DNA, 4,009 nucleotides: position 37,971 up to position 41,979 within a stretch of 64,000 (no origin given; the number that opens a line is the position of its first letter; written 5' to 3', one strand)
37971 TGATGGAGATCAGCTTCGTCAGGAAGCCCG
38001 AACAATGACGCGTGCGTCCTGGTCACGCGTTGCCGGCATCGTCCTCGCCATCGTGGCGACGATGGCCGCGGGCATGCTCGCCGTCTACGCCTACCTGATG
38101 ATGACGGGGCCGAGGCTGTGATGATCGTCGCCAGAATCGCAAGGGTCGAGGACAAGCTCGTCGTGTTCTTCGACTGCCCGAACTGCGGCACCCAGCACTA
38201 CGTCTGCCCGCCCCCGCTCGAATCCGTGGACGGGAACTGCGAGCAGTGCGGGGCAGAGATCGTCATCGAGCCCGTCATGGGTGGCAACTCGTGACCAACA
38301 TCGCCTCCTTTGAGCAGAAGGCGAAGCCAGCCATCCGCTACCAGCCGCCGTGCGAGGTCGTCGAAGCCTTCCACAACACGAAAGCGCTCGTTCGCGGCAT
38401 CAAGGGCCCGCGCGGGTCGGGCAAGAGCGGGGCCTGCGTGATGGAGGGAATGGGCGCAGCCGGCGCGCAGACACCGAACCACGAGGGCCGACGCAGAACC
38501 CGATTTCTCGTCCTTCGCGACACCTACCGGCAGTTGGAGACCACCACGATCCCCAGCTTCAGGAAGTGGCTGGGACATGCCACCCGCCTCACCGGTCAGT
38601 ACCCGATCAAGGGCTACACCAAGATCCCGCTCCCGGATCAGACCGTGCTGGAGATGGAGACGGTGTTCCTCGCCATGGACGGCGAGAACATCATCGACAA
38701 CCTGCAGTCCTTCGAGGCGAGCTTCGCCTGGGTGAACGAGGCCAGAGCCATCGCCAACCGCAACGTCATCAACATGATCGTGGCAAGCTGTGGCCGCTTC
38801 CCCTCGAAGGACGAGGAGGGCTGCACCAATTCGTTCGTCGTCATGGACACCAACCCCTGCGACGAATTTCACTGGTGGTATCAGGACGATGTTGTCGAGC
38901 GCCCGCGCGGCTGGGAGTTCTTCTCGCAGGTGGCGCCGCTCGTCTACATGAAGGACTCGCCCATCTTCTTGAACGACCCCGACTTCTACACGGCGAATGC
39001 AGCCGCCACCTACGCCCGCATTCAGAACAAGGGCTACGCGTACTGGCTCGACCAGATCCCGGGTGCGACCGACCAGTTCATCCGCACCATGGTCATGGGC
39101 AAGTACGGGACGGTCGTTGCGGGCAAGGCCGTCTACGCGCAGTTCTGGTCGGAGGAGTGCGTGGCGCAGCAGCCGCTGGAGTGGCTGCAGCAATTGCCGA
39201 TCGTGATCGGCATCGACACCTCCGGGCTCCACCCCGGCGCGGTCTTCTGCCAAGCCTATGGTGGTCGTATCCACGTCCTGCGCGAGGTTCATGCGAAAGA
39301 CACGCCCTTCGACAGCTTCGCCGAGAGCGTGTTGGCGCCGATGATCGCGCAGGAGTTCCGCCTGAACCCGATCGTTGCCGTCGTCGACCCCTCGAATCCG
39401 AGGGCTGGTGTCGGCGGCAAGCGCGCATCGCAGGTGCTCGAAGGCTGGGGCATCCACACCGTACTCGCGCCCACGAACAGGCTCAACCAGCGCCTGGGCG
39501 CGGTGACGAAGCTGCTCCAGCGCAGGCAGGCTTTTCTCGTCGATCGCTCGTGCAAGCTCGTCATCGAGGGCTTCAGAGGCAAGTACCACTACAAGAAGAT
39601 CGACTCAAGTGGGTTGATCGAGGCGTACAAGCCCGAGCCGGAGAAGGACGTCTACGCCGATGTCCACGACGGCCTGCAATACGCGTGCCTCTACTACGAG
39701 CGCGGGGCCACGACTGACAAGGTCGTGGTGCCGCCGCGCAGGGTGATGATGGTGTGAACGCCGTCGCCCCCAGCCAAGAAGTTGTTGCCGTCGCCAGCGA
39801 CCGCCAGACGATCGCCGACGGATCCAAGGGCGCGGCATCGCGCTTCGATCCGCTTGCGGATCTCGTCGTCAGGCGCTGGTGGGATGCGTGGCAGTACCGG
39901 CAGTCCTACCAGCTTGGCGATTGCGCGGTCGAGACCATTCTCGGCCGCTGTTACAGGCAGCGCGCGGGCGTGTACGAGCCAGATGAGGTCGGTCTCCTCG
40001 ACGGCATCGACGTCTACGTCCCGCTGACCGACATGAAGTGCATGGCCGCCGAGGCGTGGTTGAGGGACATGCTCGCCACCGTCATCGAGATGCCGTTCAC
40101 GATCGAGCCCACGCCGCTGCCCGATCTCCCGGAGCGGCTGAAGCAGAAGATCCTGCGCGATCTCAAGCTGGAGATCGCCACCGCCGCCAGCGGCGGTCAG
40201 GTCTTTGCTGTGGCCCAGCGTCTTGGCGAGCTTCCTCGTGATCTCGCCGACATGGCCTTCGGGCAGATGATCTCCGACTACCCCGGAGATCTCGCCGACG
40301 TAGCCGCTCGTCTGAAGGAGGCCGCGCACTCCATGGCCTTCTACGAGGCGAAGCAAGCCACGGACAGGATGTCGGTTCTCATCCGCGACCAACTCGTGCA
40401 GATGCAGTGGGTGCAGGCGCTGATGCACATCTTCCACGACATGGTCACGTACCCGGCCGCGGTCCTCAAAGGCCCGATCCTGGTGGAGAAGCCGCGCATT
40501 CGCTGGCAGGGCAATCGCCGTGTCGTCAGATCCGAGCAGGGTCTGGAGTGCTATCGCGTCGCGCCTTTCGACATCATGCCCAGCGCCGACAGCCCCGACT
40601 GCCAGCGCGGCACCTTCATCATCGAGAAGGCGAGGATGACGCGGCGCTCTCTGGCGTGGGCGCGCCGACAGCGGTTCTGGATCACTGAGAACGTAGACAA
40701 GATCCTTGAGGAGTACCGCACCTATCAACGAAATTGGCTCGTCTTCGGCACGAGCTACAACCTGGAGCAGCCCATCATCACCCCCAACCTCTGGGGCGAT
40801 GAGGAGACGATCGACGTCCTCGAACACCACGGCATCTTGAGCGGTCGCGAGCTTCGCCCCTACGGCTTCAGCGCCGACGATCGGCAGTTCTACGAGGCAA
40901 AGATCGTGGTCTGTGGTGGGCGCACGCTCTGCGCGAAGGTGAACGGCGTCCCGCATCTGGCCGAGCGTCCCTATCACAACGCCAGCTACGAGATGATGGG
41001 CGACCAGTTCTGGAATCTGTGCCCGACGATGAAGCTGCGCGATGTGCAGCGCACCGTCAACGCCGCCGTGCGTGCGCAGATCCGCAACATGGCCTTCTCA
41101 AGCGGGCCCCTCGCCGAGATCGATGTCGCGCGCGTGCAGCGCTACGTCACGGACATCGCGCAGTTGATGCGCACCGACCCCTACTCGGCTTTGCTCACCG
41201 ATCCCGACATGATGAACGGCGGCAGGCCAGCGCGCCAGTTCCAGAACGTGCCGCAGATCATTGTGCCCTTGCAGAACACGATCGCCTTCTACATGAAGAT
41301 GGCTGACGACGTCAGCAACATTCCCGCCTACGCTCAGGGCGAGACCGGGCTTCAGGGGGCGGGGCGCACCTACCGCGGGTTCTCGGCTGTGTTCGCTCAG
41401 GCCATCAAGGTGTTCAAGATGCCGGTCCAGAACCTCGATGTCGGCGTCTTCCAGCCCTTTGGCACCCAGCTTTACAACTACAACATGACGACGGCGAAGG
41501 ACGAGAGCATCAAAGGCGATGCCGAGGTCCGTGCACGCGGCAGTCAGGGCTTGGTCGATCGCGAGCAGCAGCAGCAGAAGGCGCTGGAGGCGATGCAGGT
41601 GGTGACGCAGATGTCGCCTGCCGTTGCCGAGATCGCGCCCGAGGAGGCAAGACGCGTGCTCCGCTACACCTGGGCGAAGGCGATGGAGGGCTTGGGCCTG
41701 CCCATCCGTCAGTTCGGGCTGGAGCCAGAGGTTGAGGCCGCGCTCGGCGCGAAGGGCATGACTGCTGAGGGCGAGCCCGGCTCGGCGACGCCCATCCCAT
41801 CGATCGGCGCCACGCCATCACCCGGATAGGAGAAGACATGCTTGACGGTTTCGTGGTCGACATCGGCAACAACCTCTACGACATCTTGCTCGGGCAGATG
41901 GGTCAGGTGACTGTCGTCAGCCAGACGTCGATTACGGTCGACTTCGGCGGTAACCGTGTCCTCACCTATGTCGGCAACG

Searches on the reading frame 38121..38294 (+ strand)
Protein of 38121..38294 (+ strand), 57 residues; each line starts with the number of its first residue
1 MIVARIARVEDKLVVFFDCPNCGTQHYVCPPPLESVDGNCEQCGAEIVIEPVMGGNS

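Call 45: search_protein_families(library=pfam, max_evalue=0.01, proteins=[window:38121-38294:+])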
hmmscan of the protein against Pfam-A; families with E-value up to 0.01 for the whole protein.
window:38121-38294:+ (57 aa): 1 family
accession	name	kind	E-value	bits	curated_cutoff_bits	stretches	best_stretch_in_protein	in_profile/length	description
PF02150.21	Zn_ribbon_RPB9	-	0.0067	16.7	25.2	0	10-23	15-28/36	RNA polymerases M/15 Kd subunit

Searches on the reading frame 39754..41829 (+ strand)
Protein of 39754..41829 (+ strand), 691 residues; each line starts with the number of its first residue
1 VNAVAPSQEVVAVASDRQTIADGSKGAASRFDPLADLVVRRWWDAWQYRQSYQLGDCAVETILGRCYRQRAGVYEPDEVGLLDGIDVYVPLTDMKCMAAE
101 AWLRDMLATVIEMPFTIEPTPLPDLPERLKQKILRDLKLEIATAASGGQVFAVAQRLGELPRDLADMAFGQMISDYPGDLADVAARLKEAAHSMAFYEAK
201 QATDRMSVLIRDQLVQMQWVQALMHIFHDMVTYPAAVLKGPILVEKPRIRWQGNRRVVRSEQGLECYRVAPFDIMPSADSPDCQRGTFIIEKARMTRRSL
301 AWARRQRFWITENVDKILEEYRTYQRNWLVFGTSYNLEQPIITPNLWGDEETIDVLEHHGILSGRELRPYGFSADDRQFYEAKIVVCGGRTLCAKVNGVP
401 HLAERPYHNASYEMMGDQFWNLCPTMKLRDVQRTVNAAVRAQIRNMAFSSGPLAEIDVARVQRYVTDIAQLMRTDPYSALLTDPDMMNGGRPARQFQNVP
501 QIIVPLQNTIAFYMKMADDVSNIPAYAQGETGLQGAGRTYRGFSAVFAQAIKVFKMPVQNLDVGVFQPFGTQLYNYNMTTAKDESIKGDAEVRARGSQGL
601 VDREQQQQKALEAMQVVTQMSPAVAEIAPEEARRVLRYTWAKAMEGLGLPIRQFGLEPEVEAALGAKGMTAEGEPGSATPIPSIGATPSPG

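Call 10: search_dna_similar(query=window:39754-41829:+, collection=phages, mode=protein, max_rows=25)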
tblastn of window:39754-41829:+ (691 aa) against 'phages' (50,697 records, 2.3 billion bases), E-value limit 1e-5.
Records with a match: 37; places in all: 37; records where one place covers at least 80% of the query: 21.
Best place of each record, by identity: <60% 37.
By first word of the organism name: Roseobacter 11; Rhizobium 7; Pelagibacter 4; Puniceispirillum 2; Pseudoalteromonas 2; Caudoviricetes 2; Vibrio 2; Aeromonas 2; Sinorhizobium 1; Pseudomonas 1; and 3 more.
By host as written in the record: Rhodobacteraceae bacterium FZCC0023 4; Rhodobacteraceae bacterium FZCC0040 4; Candidatus Pelagibacter sp. HTCC7211 3; Rhizobium phaseoli N831 2; Candidatus Puniceispirillum marinum IMCC1322 2; - 2; Vibrio anguillarum PF4 2; Rhizobium etli T3_14 1; and 17 more.
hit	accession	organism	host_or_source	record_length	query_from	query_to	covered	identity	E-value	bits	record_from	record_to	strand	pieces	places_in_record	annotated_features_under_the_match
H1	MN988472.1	Rhizobium phage RHph_TM3_14A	Rhizobium etli T3_14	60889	46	687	93%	24.3%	3e-28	127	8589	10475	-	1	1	portal protein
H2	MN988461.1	Rhizobium phage RHph_TM27A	Rhizobium phaseoli N831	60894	46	687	93%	24.3%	3e-28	127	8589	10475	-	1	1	portal protein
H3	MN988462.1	Rhizobium phage RHph_TM27B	Rhizobium phaseoli N831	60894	46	687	93%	24.3%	3e-28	127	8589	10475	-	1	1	portal protein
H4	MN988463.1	Rhizobium phage RHph_TM29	Rhizobium phaseoli N931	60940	46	687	93%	24.3%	3e-28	127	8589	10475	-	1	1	portal protein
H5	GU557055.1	Puniceispirillum phage HMO-2011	Candidatus Puniceispirillum marinum ...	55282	31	628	87%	24.4%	2e-34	147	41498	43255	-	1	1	putative portal protein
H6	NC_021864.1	Puniceispirillum phage HMO-2011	Candidatus Puniceispirillum marinum ...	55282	31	628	87%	24.4%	2e-34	147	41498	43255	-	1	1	head-tail adaptor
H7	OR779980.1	Pseudoalteromonas phage vB_Pun_Y3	Pseudoalteromonas nigrifaciens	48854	88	675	85%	24.0%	7e-25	117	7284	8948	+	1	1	portal protein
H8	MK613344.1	Roseobacter phage CRP-2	Rhodobacteraceae bacterium FZCC0023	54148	65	628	82%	24.9%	9e-31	135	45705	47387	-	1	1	putative portal protein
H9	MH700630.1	Sinorhizobium phage phiM6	Sinorhizobium meliloti 1021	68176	66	625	81%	24.9%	9e-31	135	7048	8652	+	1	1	portal protein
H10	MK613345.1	Roseobacter phage CRP-3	Rhodobacteraceae bacterium FZCC0040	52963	67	624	81%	24.4%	5e-31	136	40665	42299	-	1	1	putative portal protein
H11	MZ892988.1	Roseobacter phage CRP-212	Rhodobacteraceae bacterium FZCC0040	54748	66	625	81%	24.2%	2e-29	131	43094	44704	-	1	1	putative portal protein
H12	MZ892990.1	Roseobacter phage CRP-345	Rhodobacteraceae bacterium FZCC0042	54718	65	628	82%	23.9%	4e-37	155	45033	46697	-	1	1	putative portal protein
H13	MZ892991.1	Roseobacter phage CRP-603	Rhodobacteraceae bacterium FZCC0012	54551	65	628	82%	23.8%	1e-30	135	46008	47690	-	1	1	putative portal protein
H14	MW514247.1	Roseobacter phage CRP-13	Rhodobacteraceae bacterium FZCC0023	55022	65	625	81%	23.8%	1e-33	144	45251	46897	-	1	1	putative portal protein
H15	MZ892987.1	Roseobacter phage CRP-207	Rhodobacteraceae bacterium FZCC0040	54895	65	628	82%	23.7%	7e-34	145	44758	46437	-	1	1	putative portal protein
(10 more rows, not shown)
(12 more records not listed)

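Call 19: find_related_loci(query=window:39754-41829:+, collection=viral_contigs, flank=10000)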
Query window:39754-41829:+ (691 aa) in viral_contigs; peptide patterns used: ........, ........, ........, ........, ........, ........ (x = any residue, [..] = any of these).
2 stretches matched a pattern; 2 encode a relative of the query (tblastn E <= 1e-3); 2 distinct loci.
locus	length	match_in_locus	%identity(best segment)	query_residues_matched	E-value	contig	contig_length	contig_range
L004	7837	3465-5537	81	1-691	0e+0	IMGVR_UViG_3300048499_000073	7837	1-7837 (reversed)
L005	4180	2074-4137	73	6-690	0e+0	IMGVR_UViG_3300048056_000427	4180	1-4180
